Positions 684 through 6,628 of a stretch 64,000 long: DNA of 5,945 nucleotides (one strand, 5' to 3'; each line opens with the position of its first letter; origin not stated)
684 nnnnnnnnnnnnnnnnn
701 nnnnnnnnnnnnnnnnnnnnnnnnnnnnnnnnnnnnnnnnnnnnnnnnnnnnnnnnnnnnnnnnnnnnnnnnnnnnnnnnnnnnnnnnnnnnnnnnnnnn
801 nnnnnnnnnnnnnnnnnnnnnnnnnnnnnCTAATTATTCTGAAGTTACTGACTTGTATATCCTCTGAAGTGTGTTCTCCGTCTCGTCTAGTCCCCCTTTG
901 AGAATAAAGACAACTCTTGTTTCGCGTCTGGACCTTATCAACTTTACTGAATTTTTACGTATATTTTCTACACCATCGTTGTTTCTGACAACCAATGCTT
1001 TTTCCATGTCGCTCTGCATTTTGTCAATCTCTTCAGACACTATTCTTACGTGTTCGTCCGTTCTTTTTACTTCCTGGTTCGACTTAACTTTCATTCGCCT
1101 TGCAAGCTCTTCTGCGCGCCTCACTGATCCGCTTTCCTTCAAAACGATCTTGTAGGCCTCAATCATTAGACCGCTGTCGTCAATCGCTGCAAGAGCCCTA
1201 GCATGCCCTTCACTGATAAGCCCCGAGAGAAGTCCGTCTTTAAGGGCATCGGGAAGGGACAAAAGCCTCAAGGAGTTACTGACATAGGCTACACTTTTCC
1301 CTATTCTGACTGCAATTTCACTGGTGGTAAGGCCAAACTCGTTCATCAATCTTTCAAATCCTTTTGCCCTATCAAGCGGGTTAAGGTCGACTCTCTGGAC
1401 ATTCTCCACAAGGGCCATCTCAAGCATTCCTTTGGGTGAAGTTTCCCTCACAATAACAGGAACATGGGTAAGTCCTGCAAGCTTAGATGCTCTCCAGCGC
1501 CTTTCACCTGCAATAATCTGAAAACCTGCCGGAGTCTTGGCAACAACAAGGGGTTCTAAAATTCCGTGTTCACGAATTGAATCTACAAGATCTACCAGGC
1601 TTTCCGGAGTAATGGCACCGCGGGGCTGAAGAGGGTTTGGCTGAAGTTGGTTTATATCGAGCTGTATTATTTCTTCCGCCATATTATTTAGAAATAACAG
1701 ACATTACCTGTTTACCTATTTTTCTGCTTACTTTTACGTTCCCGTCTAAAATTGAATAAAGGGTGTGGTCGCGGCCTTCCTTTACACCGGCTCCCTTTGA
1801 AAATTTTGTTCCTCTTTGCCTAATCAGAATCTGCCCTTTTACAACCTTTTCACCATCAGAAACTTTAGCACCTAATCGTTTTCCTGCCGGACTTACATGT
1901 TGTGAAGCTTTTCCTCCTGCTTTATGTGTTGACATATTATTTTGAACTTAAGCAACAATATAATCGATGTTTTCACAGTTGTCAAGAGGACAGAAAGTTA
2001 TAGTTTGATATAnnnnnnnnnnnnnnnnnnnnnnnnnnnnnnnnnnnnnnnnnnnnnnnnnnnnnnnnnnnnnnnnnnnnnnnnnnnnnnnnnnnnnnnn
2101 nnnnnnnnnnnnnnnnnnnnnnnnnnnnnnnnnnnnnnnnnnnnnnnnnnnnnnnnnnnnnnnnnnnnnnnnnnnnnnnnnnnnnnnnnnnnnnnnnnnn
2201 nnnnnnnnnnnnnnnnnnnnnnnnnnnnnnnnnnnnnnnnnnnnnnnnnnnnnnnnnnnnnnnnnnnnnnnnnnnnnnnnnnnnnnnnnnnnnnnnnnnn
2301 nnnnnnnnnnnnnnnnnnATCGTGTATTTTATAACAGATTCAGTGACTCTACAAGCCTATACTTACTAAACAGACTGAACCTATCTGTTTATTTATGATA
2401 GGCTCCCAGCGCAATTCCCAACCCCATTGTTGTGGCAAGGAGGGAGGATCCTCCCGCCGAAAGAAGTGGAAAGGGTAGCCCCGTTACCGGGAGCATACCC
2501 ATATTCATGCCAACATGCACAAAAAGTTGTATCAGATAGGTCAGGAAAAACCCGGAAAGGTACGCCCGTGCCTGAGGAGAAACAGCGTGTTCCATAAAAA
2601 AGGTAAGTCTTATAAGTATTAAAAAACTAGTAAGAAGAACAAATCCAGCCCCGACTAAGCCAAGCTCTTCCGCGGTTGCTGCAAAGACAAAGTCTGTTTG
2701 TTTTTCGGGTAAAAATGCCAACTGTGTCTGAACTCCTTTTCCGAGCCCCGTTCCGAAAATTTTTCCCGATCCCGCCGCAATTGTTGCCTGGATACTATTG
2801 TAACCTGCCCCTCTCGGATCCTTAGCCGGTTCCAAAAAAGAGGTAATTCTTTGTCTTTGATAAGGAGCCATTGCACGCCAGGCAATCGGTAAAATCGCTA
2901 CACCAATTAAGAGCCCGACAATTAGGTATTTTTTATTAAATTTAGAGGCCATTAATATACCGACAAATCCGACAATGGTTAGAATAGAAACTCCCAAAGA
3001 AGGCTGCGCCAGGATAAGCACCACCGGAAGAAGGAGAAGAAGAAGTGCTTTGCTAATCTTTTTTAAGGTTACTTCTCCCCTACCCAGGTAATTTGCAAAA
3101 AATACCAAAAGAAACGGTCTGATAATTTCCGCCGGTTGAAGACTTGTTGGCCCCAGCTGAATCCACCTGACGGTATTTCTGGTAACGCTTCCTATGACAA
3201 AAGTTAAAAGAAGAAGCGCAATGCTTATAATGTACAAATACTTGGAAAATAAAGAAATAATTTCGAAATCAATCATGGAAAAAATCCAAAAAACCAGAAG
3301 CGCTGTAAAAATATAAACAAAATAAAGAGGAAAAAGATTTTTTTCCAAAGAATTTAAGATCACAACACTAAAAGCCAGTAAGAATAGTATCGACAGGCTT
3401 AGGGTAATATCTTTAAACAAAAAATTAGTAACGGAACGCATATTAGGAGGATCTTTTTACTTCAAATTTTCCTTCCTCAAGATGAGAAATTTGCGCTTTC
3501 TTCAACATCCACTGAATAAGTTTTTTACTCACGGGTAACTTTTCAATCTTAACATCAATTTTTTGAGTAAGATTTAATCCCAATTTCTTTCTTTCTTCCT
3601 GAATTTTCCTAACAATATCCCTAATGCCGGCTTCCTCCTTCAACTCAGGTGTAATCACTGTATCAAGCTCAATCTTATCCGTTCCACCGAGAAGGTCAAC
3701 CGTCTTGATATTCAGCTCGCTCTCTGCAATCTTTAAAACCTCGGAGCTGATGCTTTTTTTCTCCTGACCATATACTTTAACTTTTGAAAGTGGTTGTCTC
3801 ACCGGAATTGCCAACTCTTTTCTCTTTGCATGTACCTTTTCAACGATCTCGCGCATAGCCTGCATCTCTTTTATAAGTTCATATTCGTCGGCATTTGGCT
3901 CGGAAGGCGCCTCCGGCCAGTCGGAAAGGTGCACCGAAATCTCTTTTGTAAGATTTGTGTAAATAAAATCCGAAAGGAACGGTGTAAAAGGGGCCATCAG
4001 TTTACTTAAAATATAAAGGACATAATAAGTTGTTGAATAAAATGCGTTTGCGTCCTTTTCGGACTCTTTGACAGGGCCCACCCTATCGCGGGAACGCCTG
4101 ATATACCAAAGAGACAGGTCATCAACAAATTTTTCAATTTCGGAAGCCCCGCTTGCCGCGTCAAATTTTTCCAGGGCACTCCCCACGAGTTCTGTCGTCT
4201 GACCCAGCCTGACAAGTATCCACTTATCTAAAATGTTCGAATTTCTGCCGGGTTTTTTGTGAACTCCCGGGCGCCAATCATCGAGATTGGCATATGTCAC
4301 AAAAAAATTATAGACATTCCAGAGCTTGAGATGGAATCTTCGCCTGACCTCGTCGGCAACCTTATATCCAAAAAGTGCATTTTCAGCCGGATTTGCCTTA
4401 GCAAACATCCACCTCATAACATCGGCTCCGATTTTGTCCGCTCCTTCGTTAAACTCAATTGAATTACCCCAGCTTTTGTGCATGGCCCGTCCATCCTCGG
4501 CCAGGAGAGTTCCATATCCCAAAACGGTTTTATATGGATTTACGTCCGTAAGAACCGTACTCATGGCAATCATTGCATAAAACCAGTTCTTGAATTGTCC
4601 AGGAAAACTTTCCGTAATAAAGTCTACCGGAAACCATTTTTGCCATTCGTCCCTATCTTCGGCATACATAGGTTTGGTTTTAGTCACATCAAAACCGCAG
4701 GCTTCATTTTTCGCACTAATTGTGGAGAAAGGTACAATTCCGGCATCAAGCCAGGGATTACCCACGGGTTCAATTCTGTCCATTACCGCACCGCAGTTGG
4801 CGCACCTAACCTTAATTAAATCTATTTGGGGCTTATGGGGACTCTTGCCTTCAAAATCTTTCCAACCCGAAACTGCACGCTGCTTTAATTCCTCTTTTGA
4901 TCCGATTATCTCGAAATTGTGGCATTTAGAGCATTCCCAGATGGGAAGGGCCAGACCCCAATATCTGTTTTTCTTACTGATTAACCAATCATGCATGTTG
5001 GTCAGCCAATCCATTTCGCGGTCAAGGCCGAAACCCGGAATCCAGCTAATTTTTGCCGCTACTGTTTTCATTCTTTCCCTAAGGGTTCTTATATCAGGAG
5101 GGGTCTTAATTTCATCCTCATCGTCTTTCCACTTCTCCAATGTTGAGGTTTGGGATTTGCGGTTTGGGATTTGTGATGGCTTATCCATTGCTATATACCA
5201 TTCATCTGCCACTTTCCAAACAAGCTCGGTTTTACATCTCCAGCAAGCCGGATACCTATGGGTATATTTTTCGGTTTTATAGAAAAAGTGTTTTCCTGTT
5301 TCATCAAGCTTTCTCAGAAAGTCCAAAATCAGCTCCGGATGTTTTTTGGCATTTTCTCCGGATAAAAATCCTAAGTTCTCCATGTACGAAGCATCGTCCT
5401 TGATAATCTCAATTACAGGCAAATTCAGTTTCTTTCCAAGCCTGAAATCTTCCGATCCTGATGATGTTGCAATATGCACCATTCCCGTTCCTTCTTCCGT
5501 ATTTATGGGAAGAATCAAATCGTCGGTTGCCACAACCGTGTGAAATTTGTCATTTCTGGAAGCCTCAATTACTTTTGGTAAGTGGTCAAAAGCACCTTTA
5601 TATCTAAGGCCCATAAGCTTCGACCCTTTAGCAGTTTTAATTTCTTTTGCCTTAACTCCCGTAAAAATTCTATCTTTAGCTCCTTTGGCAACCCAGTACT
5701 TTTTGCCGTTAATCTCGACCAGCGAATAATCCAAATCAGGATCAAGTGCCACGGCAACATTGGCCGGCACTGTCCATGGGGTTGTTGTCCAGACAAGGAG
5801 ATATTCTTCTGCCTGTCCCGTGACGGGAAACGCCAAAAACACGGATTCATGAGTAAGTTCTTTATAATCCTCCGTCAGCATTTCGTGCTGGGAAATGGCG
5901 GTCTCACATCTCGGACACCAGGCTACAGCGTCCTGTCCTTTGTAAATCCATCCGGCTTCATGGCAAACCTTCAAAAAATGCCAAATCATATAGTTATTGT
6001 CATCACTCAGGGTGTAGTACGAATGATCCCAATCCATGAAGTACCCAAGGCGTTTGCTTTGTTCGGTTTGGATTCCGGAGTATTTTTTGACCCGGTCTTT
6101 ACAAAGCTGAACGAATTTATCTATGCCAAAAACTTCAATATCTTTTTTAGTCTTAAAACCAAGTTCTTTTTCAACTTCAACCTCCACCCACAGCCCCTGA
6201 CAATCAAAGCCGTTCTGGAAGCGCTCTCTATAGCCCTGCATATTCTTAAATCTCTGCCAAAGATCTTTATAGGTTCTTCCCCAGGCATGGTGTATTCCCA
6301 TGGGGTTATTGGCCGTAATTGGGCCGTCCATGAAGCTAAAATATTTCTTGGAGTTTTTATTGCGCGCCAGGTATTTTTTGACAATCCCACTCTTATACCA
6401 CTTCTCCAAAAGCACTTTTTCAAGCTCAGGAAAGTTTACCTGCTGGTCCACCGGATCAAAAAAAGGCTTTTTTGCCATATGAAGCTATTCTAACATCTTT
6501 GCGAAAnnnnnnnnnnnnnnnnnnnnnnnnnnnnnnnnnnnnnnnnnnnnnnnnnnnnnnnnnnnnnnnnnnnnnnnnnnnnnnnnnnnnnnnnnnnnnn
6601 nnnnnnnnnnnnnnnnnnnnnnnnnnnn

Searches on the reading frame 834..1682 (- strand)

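Call 11: search_protein_families(library=pfam, proteins=[window:834-1682:-], max_evalue=0.001)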
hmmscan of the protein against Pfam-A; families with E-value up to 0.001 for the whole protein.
window:834-1682:- (282 aa): 3 families
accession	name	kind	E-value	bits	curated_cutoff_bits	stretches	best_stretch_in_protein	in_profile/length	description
PF02195.25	ParB_N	-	6e-31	106.8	26.3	1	4-96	2-95/95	ParB N-terminal domain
PF17762.8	HTH_ParB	-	3.7e-29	101.3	22.6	1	99-198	2-101/102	ParB HTH domain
PF08535.16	KorB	-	3.2e-05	24.2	22.3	1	117-190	3-78/89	KorB domain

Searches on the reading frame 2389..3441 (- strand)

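Call 11: search_protein_families(library=pfam, proteins=[window:2389-3441:-], max_evalue=0.001)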
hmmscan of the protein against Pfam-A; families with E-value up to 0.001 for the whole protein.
window:2389-3441:- (350 aa): 1 family
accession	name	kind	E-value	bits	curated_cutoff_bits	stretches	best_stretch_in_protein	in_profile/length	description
PF01098.24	FTSW_RODA_SPOVE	-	7.3e-75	252.6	26.4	1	15-345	13-348/356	Cell cycle protein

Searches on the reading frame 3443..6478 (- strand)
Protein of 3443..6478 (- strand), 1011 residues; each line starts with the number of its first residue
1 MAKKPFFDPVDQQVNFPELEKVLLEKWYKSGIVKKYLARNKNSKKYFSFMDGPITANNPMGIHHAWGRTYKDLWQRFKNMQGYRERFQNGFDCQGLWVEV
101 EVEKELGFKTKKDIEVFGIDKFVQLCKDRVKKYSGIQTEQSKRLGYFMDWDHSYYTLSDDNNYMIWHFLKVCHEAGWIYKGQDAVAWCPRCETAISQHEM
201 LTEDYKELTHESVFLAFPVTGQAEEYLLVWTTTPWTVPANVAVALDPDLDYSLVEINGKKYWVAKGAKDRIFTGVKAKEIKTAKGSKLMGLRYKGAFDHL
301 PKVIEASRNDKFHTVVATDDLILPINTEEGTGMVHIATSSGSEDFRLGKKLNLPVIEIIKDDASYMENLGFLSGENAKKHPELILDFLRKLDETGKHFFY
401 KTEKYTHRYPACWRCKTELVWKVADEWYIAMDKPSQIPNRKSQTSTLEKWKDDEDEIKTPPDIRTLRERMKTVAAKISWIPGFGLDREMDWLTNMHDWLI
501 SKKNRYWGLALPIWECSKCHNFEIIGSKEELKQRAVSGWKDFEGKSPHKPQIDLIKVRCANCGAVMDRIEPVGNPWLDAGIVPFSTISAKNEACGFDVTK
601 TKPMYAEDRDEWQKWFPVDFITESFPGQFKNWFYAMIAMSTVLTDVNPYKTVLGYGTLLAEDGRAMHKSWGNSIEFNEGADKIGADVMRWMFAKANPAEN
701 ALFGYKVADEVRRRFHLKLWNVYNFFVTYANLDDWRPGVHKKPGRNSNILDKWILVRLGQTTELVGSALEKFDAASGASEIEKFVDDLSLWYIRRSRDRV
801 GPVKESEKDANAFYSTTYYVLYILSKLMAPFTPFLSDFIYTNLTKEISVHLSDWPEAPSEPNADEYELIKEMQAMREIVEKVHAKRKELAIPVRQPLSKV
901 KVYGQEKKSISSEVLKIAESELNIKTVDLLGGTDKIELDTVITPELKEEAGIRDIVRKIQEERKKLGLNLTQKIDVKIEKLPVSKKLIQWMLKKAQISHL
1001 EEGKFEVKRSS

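Call 11: search_protein_families(library=pfam, proteins=[window:3443-6478:-], max_evalue=0.001)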
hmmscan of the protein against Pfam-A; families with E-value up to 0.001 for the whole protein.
window:3443-6478:- (1011 aa): 4 families
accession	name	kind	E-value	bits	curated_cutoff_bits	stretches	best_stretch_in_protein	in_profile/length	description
PF00133.28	tRNA-synt_1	-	5.5e-75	253.1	22.7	1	23-697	2-407/414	tRNA synthetases class I (I, L, M and V)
PF08264.19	Anticodon_1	-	1.4e-27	96.8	25.1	1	751-899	1-146/148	Anticodon-binding domain of tRNA ligase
PF19302.4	DUF5915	-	6e-10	39.4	27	1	870-987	40-153/195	Domain of unknown function (DUF5915)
PF09334.17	tRNA-synt_1g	-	2.2e-07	30.4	20.1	0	56-197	10-132/391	tRNA synthetases class I (M)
